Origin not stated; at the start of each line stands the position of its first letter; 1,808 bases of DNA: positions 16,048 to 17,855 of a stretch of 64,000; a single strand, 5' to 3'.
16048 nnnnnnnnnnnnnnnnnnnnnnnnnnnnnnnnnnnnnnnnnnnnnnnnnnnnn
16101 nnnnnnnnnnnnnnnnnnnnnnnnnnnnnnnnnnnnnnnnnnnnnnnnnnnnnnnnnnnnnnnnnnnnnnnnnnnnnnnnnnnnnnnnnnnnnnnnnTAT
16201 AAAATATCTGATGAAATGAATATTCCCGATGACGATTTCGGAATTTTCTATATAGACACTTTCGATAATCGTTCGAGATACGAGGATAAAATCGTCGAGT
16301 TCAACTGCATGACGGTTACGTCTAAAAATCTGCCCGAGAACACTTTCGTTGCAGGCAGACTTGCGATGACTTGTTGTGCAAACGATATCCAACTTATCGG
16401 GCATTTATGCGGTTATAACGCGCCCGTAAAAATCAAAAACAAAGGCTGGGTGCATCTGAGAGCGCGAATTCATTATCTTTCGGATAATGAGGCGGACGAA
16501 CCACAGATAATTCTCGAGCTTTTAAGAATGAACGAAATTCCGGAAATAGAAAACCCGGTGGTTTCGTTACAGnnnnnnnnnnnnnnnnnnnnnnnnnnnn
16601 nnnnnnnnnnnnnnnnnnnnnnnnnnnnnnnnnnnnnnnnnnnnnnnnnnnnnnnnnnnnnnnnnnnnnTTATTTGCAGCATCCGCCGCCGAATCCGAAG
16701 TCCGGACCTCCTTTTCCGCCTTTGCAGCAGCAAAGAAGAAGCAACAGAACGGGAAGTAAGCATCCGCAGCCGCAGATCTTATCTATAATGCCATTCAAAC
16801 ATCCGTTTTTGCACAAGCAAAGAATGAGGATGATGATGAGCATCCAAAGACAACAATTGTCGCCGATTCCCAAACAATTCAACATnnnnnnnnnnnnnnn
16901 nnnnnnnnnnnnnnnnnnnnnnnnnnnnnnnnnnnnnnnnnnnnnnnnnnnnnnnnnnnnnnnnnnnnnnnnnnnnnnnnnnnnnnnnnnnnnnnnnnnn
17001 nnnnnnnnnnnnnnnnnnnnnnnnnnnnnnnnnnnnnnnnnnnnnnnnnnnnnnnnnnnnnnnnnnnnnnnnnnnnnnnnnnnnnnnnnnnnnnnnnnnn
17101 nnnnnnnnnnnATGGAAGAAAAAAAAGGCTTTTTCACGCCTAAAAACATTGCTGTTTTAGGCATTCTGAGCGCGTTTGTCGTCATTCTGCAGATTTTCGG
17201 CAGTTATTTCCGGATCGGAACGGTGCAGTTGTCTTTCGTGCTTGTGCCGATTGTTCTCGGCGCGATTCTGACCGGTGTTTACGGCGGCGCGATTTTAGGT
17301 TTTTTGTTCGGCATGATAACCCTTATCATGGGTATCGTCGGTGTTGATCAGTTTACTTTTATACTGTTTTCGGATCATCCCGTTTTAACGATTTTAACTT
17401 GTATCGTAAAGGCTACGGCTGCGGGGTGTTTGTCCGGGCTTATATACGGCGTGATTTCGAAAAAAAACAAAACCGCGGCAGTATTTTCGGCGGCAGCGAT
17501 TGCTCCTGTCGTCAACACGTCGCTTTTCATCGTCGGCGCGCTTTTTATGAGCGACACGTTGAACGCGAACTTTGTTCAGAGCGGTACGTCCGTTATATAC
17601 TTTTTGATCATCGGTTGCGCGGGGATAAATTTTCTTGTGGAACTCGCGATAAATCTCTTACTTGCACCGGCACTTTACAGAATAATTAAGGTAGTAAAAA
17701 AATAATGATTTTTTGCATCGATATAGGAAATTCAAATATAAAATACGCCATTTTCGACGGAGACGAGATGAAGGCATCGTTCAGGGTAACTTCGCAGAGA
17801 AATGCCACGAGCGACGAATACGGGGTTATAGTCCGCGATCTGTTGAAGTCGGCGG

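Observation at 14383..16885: Compact putative metal-handling cluster: hyper-His/Asp/Cys COG0523 GTPase, a degenerate COG0523::DUF1980-like fusion and a convergent Cys-rich mini-protein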

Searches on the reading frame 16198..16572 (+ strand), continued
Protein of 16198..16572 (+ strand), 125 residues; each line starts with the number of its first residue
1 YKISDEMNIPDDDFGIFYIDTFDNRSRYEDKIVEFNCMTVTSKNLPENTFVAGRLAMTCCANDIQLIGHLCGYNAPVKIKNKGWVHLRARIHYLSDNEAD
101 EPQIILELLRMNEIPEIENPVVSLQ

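Call 74: search_protein_families(library=ncbifam, proteins=[L086:2921-3352:-, L086:3481-4413:+, L086:4415-5989:+, L086:6001-6753:+, L088:2682-3170:-, L089:1384-1809:-], max_evalue=0.00001)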
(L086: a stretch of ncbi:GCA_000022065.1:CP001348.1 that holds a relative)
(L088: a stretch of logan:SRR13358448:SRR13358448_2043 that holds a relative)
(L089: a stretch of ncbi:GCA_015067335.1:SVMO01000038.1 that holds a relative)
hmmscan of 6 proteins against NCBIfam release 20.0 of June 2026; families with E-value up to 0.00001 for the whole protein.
L086:2921-3352:- (143 aa): 8 families
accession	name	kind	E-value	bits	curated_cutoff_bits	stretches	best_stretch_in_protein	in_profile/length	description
NF051892.1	TransRegFurBacil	equivalog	1.8e-22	80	220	1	5-136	11-147/149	ferric iron uptake transcriptional regulator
NF052545.1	TransRegPerRClab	equivalog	9.1e-21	74.3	180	1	4-135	6-137/138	transcriptional regulator PerR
NF006999.0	PRK09462.1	equivalog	2.8e-18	65.9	146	1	4-133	6-137/148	ferric iron uptake transcriptional regulator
NF047406.1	TransRegPerRTherm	equivalog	1.4e-15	57.7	200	1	13-135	6-128/130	manganese-dependent transcriptional regulator PerR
NF051891.1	TransRegFurHelico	equivalog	6.6e-14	52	200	1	5-134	17-147/148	ferric iron uptake transcriptional regulator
NF045677.1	FeRespRegIrr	equivalog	2.8e-11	43.6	170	1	4-88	2-88/127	Fur family transcriptional regulator Irr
NF045678.1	TransRegIrrA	equivalog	8.5e-11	41.9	150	1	4-89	11-98/138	iron response transcriptional regulator IrrA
NF047462.1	FUR_perox_PerRA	exception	2.3e-06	28.1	200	1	3-90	9-97/142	peroxide-responsive transcriptional repressor PerRA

L086:3481-4413:+ (310 aa): 5 families
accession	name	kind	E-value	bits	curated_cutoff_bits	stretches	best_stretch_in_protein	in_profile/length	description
TIGR02475.1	CobW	equivalog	6.1e-32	110.8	332.1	1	3-127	4-134/342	cobalamin biosynthesis protein CobW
NF008578.0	PRK11537.1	equivalog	8.2e-27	94.2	361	1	3-264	4-265/318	GTPase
NF041053.1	CobW_rel_Se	equivalog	1.9e-25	89.7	180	1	4-179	2-178/195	CobW-related selenoprotein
NF038288.1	chaper_GTP_ZigA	equivalog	3.8e-19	68.9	600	1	5-130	3-139/390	zinc metallochaperone GTPase ZigA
TIGR00073.1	hypB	equivalog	1.9e-08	34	121.2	1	6-93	34-118/217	hydrogenase nickel incorporation protein HypB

L086:4415-5989:+ (524 aa): 5 families
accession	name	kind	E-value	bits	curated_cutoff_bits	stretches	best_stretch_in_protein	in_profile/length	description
NF033936.1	CuZnOut_SO0444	equivalog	1.9e-12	47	300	1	234-515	1-304/351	SO_0444 family Cu/Zn efflux transporter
NF040736.1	efflux_SaoE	equivalog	2.8e-10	40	325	1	226-521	3-295/352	efflux transporter SaoE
NF041053.1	CobW_rel_Se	equivalog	3.5e-09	36.6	180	0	7-59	5-56/195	CobW-related selenoprotein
TIGR02475.1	CobW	equivalog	1e-06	27.9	332.1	0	3-78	4-76/342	cobalamin biosynthesis protein CobW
NF038288.1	chaper_GTP_ZigA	equivalog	9.5e-06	24.8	600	0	128-176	163-211/390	zinc metallochaperone GTPase ZigA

L086:6001-6753:+ (250 aa): 1 family
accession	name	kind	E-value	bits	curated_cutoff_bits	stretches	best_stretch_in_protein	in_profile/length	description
TIGR03943.1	TIGR03943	equivalog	4.9e-49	166.7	88.8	1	28-245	2-220/221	TIGR03943 family putative permease subunit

L088:2682-3170:- (162 aa): 10 families
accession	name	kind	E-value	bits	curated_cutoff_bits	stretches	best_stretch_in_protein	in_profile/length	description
NF052545.1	TransRegPerRClab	equivalog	1e-21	77.4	180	1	17-148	5-136/138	transcriptional regulator PerR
NF051892.1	TransRegFurBacil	equivalog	1.8e-21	76.8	220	1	21-149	13-146/149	ferric iron uptake transcriptional regulator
NF006999.0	PRK09462.1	equivalog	1.9e-17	63.2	146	1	16-146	4-136/148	ferric iron uptake transcriptional regulator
NF047406.1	TransRegPerRTherm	equivalog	1.8e-14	54.1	200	1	27-149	6-128/130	manganese-dependent transcriptional regulator PerR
NF051891.1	TransRegFurHelico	equivalog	2.5e-12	46.9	200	1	20-147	18-146/148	ferric iron uptake transcriptional regulator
NF045678.1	TransRegIrrA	equivalog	6.1e-10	39.1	150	1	16-103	9-98/138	iron response transcriptional regulator IrrA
NF045677.1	FeRespRegIrr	equivalog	8.4e-10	38.8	170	1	19-102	3-88/127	Fur family transcriptional regulator Irr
NF047462.1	FUR_perox_PerRA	exception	1.9e-06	28.4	200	1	17-102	9-95/142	peroxide-responsive transcriptional repressor PerRA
NF047461.1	FUR_perox_PerRB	exception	2.8e-06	27.3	250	1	12-124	13-125/143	peroxide-responsive transcriptional repressor PerRB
NF008646.0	PRK11639.1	equivalog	3e-06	27.1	167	1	17-147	14-147/171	zinc uptake transcriptional repressor Zur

L089:1384-1809:- (141 aa): 8 families
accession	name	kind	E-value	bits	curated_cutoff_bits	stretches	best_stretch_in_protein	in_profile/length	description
NF051892.1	TransRegFurBacil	equivalog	3.7e-23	82.2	220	1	6-138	12-148/149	ferric iron uptake transcriptional regulator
NF006999.0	PRK09462.1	equivalog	1.8e-20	73.1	146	1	3-136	5-139/148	ferric iron uptake transcriptional regulator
NF052545.1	TransRegPerRClab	equivalog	2.6e-20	72.8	180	1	3-137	5-138/138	transcriptional regulator PerR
NF051891.1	TransRegFurHelico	equivalog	8.1e-18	64.7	200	1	6-136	18-148/148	ferric iron uptake transcriptional regulator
NF047406.1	TransRegPerRTherm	equivalog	5.7e-17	62.2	200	1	13-137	6-129/130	manganese-dependent transcriptional regulator PerR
NF045677.1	FeRespRegIrr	equivalog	1.7e-12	47.6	170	1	4-89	2-88/127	Fur family transcriptional regulator Irr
NF045678.1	TransRegIrrA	equivalog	1e-11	44.9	150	1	3-89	10-97/138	iron response transcriptional regulator IrrA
NF008646.0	PRK11639.1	equivalog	6.2e-08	32.5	167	1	2-135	13-148/171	zinc uptake transcriptional repressor Zur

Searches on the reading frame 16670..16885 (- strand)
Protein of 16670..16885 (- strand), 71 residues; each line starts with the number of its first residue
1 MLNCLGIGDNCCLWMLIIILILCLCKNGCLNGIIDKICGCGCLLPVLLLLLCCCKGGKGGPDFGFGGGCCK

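Call 3: search_protein_families(library=pfam, proteins=[window:16670-16885:-], max_evalue=1)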
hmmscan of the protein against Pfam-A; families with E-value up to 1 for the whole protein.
window:16670-16885:- (71 aa): 0 families

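Call 4: search_protein_families(library=ncbifam, proteins=[window:16670-16885:-], max_evalue=1)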
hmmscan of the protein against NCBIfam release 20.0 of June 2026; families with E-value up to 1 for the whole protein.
window:16670-16885:- (71 aa): 0 families

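Call 10: find_homologous_proteins(query=window:16670-16885:-, max_evalue=0.01)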
Query window:16670-16885:- (71 aa): 11 proteins with E <= 0.01 among 13 candidates.
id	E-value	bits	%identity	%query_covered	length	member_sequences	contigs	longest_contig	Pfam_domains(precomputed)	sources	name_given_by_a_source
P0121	4.1e-35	138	100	100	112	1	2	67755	-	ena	-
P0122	6.8e-33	131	93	79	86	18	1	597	-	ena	-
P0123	1.6e-27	114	81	94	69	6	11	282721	-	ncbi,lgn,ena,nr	ncbi:MAG: hypothetical protein PUH90_03685 [Clostridia bacterium]|nr:hypothetical protein [Clostridi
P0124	5.9e-24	102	76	94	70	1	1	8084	-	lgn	-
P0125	2.0e-21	94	71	93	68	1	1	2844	-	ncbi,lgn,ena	-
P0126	2.1e-20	91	75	89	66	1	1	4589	-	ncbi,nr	ncbi:MAG: chorion class high-cysteine HCB protein 13 [Clostridia bacterium]|nr:chorion class high-cy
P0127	1.8e-19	88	70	70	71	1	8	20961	-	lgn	-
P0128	4.4e-17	80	68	100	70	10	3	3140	-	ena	-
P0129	4.7e-17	80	65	100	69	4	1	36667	-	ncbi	-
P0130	6.6e-17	80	66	93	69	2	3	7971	-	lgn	-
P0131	1.1e-16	79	64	100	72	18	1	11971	-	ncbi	-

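Call 37: find_encoding_contigs(protein=P0123, flank=4000, max_places=4)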
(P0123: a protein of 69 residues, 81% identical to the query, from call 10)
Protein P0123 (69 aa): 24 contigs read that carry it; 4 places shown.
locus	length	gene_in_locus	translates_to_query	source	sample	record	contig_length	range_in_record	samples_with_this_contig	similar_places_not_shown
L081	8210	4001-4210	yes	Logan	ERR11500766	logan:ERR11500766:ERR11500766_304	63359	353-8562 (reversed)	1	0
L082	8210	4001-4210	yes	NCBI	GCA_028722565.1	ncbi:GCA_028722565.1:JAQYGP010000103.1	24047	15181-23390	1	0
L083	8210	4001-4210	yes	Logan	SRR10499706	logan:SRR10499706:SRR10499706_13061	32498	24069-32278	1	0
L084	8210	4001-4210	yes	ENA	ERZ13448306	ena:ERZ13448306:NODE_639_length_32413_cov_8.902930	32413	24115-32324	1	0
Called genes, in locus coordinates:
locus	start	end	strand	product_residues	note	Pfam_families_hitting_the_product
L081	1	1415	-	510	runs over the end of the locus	PF01336:tRNA_anti-codon (weak), PF00929:RNase_T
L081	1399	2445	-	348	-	PF04551:GcpE, PF26540:GcpE_C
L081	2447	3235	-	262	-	PF03309:Pan_kinase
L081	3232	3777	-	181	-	PF12822:ECF_trnsprt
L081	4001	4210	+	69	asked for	-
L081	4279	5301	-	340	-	PF00294:PfkB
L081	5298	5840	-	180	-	PF01081:Aldolase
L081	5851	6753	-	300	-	PF02588:YitT_membrane, PF10035:DUF2179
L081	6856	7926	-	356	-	PF00535:Glycos_transf_2, PF10111:Glyco_tranf_2_2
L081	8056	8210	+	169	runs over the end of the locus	?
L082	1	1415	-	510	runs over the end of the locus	PF01336:tRNA_anti-codon (weak), PF00929:RNase_T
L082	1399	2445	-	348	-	PF04551:GcpE, PF26540:GcpE_C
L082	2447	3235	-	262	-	PF03309:Pan_kinase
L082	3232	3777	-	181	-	PF12822:ECF_trnsprt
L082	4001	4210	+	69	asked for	-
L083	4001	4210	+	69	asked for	-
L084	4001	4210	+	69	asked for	-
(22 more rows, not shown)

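Call 38: find_encoding_contigs(protein=P0129, flank=4000, max_places=3)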
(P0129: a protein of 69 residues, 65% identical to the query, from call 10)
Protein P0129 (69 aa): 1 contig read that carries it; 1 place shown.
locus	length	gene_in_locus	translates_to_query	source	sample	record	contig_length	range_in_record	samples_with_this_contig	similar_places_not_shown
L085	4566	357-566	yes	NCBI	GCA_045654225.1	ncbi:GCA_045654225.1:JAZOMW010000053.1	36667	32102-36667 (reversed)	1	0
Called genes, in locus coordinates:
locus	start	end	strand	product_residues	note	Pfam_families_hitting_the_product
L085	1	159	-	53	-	?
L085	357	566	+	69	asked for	-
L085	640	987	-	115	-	PF01022:HTH_5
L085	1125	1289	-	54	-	-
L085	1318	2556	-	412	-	PF00675:Peptidase_M16, PF05193:Peptidase_M16_C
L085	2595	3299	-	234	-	PF01522:Polysacc_deac_1, PF10096:DUF2334 (weak)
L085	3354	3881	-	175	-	-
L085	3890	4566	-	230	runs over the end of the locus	PF01048:PNP_UDP_1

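Call 73: search_protein_families(library=padloc, proteins=[window:16673-16885:-], max_evalue=0.01)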
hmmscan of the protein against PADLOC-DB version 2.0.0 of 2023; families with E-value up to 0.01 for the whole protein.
window:16673-16885:- (71 aa): 0 families

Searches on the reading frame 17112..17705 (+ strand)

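Call 60: search_protein_families(library=pfam, proteins=[window:17112-17705:+], max_evalue=0.001)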
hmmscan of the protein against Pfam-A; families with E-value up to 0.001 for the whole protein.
window:17112-17705:+ (197 aa): 2 families
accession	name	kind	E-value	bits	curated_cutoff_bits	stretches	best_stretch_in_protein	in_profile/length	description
PF12822.12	ECF_trnsprt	-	4.4e-10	40.3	30.7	1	11-189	1-169/169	ECF transporter, substrate-specific component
PF09515.15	Thia_YuaJ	-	0.0002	22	25.8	0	15-189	3-169/177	Thiamine transporter protein (Thia_YuaJ)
